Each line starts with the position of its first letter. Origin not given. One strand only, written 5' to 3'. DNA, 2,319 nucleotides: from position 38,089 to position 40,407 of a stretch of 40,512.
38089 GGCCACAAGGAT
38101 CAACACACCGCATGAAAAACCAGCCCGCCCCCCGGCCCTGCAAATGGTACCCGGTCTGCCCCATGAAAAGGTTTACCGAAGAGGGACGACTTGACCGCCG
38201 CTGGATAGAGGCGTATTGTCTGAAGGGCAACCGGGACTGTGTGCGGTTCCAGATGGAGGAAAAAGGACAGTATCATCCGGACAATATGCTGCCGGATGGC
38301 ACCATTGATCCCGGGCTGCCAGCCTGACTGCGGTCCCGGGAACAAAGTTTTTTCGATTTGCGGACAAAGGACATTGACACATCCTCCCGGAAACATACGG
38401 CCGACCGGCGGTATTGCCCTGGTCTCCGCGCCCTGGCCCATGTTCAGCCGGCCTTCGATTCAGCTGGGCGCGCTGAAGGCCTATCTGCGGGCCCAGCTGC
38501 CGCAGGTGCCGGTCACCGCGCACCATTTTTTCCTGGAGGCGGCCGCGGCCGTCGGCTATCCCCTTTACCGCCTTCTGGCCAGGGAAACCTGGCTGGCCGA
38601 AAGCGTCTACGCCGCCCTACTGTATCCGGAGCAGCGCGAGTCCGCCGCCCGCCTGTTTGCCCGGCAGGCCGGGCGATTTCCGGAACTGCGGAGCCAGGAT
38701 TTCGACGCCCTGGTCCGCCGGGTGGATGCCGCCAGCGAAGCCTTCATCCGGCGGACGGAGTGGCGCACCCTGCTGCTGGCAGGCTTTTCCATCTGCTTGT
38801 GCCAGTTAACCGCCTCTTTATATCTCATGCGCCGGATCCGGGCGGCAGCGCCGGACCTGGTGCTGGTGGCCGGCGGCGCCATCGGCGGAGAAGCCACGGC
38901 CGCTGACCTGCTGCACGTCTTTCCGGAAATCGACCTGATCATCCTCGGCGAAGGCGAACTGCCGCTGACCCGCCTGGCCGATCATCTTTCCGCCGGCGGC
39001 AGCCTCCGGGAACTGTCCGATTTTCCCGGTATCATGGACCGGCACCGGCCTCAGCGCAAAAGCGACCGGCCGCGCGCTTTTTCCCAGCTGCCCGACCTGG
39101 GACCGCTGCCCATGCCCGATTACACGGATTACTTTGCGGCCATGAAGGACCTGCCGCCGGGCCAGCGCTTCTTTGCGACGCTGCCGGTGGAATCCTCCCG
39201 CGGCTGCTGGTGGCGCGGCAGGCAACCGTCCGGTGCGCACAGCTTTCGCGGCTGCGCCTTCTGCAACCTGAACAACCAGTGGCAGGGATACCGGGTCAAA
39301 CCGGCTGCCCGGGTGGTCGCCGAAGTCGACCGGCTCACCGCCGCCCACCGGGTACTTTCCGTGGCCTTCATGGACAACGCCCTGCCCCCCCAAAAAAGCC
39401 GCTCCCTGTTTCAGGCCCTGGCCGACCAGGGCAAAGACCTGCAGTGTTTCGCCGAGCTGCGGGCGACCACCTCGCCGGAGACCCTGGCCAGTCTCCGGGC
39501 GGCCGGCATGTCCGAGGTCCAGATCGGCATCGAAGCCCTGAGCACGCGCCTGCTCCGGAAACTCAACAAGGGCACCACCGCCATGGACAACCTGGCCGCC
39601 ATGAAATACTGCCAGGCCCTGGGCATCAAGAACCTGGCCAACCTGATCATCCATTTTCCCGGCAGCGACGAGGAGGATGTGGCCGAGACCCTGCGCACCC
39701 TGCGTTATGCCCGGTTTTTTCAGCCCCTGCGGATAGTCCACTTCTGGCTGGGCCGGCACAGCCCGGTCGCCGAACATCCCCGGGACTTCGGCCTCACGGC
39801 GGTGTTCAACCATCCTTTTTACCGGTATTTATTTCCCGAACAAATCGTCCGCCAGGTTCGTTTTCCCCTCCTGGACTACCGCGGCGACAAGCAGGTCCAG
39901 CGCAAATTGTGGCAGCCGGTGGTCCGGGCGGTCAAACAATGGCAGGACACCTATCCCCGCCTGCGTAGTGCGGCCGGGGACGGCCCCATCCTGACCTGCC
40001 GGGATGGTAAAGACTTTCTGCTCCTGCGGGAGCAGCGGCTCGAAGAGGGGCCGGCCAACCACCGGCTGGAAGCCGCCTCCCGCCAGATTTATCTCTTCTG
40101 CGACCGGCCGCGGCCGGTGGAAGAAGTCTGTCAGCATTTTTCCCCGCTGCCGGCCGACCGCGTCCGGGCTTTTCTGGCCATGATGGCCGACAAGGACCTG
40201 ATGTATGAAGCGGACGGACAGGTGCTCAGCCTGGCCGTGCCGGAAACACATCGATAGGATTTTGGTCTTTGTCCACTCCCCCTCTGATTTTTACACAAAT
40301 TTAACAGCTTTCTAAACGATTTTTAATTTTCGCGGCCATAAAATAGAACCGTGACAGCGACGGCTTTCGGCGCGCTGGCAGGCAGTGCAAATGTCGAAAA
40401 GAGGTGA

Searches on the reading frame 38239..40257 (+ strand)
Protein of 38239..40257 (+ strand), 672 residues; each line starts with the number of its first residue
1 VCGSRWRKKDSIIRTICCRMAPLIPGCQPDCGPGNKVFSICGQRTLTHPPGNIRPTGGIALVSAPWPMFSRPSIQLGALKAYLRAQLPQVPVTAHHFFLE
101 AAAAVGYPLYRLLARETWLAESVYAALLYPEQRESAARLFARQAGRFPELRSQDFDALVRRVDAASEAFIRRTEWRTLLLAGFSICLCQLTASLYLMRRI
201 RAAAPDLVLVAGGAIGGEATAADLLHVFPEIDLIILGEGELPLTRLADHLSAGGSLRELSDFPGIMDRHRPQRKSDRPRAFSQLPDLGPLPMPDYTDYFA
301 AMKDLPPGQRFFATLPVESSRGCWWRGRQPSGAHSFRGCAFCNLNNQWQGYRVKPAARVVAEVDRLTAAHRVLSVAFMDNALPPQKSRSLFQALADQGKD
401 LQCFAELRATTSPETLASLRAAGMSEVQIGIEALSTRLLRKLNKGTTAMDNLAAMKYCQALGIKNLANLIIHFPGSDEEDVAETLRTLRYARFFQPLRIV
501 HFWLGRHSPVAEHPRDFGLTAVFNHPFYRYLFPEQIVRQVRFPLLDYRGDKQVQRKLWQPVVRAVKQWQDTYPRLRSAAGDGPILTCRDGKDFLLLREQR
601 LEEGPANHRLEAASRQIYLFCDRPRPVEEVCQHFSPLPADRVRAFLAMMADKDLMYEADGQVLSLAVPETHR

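Call 16: search_protein_families(library=pfam, proteins=[window:38239-40257:+], max_evalue=0.00001)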
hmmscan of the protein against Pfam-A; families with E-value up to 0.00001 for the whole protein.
window:38239-40257:+ (672 aa): 1 family
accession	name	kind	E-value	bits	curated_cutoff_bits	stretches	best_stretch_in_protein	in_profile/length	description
PF04055.27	Radical_SAM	-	4.4e-16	59.9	29.5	1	337-487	9-165/166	Radical SAM superfamily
